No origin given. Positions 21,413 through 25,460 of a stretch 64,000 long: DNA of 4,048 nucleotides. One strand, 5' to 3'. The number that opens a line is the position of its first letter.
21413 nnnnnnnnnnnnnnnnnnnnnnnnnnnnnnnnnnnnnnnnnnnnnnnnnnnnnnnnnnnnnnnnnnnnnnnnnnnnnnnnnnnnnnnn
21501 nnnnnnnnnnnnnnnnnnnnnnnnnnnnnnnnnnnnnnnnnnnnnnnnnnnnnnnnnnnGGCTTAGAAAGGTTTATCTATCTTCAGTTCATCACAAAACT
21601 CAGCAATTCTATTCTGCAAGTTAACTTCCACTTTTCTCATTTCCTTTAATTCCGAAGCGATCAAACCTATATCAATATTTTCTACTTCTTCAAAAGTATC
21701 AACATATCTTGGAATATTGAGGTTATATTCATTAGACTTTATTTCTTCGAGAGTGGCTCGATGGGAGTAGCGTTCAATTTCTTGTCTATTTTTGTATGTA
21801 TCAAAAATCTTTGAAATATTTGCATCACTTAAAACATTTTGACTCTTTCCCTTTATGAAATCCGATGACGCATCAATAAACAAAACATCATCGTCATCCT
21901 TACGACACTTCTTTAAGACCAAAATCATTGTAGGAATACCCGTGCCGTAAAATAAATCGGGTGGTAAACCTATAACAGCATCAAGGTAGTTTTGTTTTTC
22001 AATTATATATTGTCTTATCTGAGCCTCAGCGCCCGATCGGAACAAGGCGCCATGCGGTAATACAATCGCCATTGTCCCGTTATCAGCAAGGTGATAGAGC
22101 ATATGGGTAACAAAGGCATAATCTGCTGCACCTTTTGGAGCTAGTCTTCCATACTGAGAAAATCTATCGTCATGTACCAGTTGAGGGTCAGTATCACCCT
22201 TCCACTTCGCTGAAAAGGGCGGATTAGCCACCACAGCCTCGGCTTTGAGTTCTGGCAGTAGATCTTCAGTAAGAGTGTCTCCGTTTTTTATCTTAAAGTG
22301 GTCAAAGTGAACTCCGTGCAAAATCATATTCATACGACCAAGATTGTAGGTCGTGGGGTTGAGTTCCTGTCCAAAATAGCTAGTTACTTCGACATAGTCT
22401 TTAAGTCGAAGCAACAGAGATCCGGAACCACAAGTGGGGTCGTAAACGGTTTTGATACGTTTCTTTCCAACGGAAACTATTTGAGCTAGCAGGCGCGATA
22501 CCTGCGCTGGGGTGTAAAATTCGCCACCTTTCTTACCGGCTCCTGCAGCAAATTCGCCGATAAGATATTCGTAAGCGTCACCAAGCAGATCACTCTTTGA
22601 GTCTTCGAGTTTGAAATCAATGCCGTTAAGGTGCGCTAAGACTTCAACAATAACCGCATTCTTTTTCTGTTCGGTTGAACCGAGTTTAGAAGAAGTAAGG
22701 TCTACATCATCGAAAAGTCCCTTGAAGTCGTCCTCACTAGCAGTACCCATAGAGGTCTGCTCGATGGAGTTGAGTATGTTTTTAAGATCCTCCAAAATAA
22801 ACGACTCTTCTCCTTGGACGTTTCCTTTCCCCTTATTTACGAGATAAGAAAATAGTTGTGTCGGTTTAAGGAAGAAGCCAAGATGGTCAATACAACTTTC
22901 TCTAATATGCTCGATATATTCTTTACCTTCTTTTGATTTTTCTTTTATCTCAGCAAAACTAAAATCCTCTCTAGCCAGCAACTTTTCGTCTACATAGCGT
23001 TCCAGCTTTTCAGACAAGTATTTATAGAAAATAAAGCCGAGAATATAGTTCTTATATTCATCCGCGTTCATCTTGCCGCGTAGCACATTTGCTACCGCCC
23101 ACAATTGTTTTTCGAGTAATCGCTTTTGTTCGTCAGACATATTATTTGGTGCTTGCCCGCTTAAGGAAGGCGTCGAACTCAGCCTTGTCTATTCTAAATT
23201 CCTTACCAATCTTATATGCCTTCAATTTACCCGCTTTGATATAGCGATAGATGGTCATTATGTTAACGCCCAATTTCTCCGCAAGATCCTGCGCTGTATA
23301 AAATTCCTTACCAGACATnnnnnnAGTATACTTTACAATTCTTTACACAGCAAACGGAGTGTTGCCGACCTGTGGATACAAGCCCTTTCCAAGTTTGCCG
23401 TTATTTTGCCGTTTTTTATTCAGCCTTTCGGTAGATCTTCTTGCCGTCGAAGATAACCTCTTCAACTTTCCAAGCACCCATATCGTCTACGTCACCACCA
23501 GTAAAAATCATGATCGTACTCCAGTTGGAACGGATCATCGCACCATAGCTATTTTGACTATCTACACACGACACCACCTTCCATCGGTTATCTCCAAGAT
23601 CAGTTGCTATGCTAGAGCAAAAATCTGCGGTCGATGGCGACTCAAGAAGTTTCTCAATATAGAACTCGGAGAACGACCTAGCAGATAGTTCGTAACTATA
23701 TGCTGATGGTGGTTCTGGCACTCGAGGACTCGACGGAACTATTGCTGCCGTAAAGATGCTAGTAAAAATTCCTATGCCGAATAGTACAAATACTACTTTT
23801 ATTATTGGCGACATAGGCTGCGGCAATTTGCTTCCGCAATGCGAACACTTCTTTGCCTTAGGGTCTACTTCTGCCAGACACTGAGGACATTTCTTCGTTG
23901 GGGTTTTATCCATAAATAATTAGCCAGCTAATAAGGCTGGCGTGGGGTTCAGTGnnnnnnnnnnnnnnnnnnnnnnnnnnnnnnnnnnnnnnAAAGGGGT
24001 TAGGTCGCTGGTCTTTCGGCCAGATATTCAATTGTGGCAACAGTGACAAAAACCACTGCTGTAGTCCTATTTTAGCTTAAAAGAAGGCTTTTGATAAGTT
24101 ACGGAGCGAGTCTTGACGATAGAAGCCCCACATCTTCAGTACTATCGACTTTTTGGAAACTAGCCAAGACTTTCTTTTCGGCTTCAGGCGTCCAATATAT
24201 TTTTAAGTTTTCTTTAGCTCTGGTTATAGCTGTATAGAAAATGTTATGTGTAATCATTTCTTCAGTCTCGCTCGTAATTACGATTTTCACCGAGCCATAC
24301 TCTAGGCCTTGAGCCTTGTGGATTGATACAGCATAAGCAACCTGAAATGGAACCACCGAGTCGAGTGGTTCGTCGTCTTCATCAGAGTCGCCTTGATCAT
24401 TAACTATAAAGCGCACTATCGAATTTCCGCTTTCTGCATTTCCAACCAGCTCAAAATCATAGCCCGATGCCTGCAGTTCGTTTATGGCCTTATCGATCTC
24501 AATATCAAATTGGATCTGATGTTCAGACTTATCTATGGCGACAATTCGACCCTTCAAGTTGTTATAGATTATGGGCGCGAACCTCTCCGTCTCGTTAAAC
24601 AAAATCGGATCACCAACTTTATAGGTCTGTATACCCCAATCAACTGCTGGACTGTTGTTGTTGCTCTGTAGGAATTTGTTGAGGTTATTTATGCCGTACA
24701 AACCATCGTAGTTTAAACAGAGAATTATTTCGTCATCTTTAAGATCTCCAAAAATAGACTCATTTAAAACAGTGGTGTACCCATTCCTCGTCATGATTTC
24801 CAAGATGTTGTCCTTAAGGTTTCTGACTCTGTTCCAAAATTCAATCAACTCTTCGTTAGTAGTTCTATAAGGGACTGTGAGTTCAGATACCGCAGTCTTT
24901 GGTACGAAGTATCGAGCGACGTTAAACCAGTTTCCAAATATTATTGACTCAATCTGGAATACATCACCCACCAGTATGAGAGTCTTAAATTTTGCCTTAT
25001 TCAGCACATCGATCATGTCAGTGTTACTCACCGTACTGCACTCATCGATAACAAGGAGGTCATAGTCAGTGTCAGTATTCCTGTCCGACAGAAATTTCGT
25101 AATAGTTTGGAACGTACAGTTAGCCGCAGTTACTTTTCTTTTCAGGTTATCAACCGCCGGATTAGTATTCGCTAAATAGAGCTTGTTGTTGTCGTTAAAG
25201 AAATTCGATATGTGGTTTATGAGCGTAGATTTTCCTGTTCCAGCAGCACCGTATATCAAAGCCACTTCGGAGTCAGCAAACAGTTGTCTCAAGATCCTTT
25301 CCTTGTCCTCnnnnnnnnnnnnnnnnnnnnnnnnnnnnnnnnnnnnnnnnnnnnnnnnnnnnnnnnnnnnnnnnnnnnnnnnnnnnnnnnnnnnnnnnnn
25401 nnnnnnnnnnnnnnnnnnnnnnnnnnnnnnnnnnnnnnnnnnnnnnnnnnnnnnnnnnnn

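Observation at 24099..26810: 903-aa SF1 helicase with ~490-aa uncharacterised N-terminal domain next to type I RM – candidate novel defence protein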

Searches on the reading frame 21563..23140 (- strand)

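Call 4: search_protein_families(library=pfam, proteins=[window:21563-23140:-], max_evalue=0.01)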
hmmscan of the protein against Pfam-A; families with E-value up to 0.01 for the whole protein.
window:21563-23140:- (525 aa): 4 families
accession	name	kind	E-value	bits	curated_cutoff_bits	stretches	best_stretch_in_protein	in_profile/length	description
PF02384.22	N6_Mtase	-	5.9e-108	361.3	20.4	1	182-487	2-310/311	N-6 DNA Methylase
PF12161.14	HsdM_N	-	6.4e-24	85.5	24.5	1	9-170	1-134/135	HsdM N-terminal domain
PF05175.20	MTS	-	0.0031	17.6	23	0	215-314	20-113/170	Methyltransferase small domain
PF07669.17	Eco57I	-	0.0047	17.5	25.3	0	301-385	76-159/171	Eco57I restriction-modification methylase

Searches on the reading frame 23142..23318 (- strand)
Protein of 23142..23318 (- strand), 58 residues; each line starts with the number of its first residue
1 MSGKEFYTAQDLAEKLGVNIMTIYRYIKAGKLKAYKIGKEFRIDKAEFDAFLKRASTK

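Call 84: search_protein_families(library=phrogs, proteins=[window:23142-23318:-], max_evalue=0.01)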
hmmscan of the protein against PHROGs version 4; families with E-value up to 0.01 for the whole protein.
window:23142-23318:- (58 aa): 15 families
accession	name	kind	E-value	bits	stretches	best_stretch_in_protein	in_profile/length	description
phrog_66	-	integration and excision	4.8e-12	47.2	1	1-55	88-143/412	excisionase and transcriptional regulator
phrog_6401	-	DNA, RNA and nucleotide metabolism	5e-07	30.5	1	3-54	6-58/64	DNA binding protein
phrog_2907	-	integration and excision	5.8e-06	27.7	1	4-53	4-58/117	excisionase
phrog_1840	-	integration and excision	2.5e-05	25.7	1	7-56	7-57/90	excisionase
phrog_668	-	DNA, RNA and nucleotide metabolism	3.6e-05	24.5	1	4-56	61-114/181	HTH DNA binding protein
phrog_10045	-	DNA, RNA and nucleotide metabolism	8.6e-05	23.3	1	4-53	18-68/74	HTH DNA binding protein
phrog_7735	-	integration and excision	0.00071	20.9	1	5-39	4-38/99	excisionase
phrog_2474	-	transcription regulation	0.0012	19.7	1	5-36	47-78/118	MerR-like transcriptional regulator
phrog_6620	-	integration and excision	0.0012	19.4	1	7-53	2-50/201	transposase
phrog_57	-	head and packaging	0.0015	19.4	1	6-54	12-61/199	terminase small subunit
phrog_1877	-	DNA, RNA and nucleotide metabolism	0.0016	19.3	1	7-58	61-112/129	DNA binding protein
phrog_9759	-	DNA, RNA and nucleotide metabolism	0.0022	19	1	7-51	20-64/242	DNA binding protein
phrog_8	-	transcription regulation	0.0034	17.9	1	8-45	172-212/346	transcriptional regulator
phrog_4151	-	DNA, RNA and nucleotide metabolism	0.0088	16.9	1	7-32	21-46/154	DNA binding protein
phrog_3470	-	unknown function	0.01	16.9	1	1-42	1-42/193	-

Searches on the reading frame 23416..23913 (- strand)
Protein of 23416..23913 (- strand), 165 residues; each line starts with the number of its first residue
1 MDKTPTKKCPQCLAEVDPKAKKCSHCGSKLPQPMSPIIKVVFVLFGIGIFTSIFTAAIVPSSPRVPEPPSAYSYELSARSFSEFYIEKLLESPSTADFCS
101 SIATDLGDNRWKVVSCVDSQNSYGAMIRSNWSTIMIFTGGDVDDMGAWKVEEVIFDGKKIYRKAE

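Call 4: search_protein_families(library=pfam, proteins=[window:23416-23913:-], max_evalue=0.01)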
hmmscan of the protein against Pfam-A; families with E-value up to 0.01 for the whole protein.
window:23416-23913:- (165 aa): 4 families
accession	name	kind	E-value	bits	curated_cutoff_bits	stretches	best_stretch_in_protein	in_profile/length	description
PF13240.11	Zn_Ribbon_1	-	7.1e-05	22.9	25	1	8-30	1-23/23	zinc-ribbon domain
PF12773.13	DZR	-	0.00011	22.7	27.3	1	9-31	1-23/45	Double zinc ribbon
PF13248.11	Zn_ribbon_3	-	0.00011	22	27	1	5-30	1-26/26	zinc-ribbon domain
PF10571.15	UPF0547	-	0.0048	17.4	29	1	7-27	1-21/26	Uncharacterised protein family UPF0547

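Call 5: search_protein_families(library=padloc, proteins=[window:23416-23913:-], max_evalue=0.01)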
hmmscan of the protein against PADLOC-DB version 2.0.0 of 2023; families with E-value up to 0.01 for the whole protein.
window:23416-23913:- (165 aa): 0 families

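Call 6: search_protein_families(library=ncbifam, proteins=[window:23416-23913:-], max_evalue=0.01)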
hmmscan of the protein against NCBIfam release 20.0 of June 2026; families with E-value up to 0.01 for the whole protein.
window:23416-23913:- (165 aa): 1 family
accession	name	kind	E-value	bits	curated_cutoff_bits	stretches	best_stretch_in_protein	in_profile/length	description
NF011149.0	PRK14559.1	equivalog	0.0048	15.7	374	1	7-56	28-60/642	serine/threonine phosphatase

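Call 11: search_protein_families(library=pfam, proteins=[window:23416-23913:-], max_evalue=10)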
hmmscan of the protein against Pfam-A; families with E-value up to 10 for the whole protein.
window:23416-23913:- (165 aa): 11 families
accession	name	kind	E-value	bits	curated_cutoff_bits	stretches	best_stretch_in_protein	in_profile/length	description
PF13240.11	Zn_Ribbon_1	-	7.1e-05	22.9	25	1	8-30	1-23/23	zinc-ribbon domain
PF12773.13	DZR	-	0.00011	22.7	27.3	1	9-31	1-23/45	Double zinc ribbon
PF13248.11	Zn_ribbon_3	-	0.00011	22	27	1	5-30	1-26/26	zinc-ribbon domain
PF10571.15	UPF0547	-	0.0048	17.4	29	1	7-27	1-21/26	Uncharacterised protein family UPF0547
PF14149.11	YhfH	-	0.034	14.4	27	2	20-30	13-23/37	YhfH-like protein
PF17032.10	Zn_ribbon_15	-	0.083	14.1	28.9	1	5-27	51-73/73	zinc-ribbon family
PF24996.1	NANM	-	0.13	11.5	45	1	106-160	295-348/350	N-acetylneuraminate epimerase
PF18912.6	DZR_2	-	0.21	11.9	27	1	7-32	22-48/56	Double zinc ribbon domain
PF07884.19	VKOR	-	0.4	11.3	27.5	1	21-64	37-80/134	Vitamin K epoxide reductase family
PF01155.25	HypA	-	0.75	10.3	28.9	1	6-29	70-95/112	Hydrogenase/urease nickel incorporation, metallochaperone, hypA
PF24460.1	DUF7575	-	3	7.7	28.5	1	6-30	3-27/28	Domain of unknown function (DUF7575)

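Call 84: search_protein_families(library=phrogs, proteins=[window:23416-23913:-], max_evalue=0.01)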
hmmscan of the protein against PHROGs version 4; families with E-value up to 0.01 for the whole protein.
window:23416-23913:- (165 aa): 10 families
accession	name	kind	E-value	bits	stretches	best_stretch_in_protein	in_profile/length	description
phrog_13160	-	unknown function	1.8e-08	35.5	1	35-136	29-123/139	-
phrog_26910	-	unknown function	3.6e-06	27.2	1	83-160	249-320/322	-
phrog_8436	-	unknown function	5.5e-06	27.4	1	2-32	59-89/110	-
phrog_38187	-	unknown function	7.1e-06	27.2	1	7-99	4-92/144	-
phrog_14275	-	unknown function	7.5e-05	23.5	1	8-52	5-54/178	-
phrog_9700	-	unknown function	0.0002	21.4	0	3-32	3-32/483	-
phrog_8032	-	unknown function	0.00099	20.3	1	5-30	72-97/173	-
phrog_1788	-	unknown function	0.0027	18.9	1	6-30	17-41/133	-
phrog_10292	-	unknown function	0.0035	18.3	1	7-52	4-48/136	-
phrog_31852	-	unknown function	0.0084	17.5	0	7-32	95-120/121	-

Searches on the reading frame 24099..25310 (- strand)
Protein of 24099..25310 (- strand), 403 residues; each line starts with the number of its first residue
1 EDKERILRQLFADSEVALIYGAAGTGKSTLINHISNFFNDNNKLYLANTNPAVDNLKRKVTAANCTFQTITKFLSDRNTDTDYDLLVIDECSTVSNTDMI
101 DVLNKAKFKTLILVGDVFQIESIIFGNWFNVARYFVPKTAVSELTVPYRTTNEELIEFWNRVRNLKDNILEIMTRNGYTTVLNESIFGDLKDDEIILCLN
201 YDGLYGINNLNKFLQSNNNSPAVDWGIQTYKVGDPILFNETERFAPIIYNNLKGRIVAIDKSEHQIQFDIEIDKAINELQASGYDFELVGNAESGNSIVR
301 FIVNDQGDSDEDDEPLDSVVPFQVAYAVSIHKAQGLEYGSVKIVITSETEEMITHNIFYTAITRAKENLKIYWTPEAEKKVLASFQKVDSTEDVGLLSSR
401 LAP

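Call 84: search_protein_families(library=phrogs, proteins=[window:24099-25310:-], max_evalue=0.01)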
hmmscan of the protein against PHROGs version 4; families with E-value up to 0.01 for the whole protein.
window:24099-25310:- (403 aa): 10 families
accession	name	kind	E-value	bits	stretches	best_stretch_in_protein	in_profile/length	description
phrog_325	-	DNA, RNA and nucleotide metabolism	3.9e-44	152.2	1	10-382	486-877/986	Dda-like helicase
phrog_4412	-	DNA, RNA and nucleotide metabolism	6.7e-28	98.4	2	12-168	343-507/743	exonuclease V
phrog_1967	-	DNA, RNA and nucleotide metabolism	8.2e-13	48.8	2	12-70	164-229/776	DNA helicase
phrog_124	-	DNA, RNA and nucleotide metabolism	6.4e-06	26.8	1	17-105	46-131/382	Sak4-like ssDNA annealing protein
phrog_25411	-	unknown function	2.9e-05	23.9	0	4-56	221-274/627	-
phrog_14322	-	unknown function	0.00029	21.2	1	12-50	224-263/398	-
phrog_7485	-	unknown function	0.0011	19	1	16-55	229-266/430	-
phrog_2872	-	DNA, RNA and nucleotide metabolism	0.0048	17.5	1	15-109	3-101/219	Sak4-like ssDNA annealing protein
phrog_3277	-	DNA, RNA and nucleotide metabolism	0.0049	17.7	1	15-96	11-92/168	DnaC-like helicase loader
phrog_9802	-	unknown function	0.0071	16.4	1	12-168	23-193/438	-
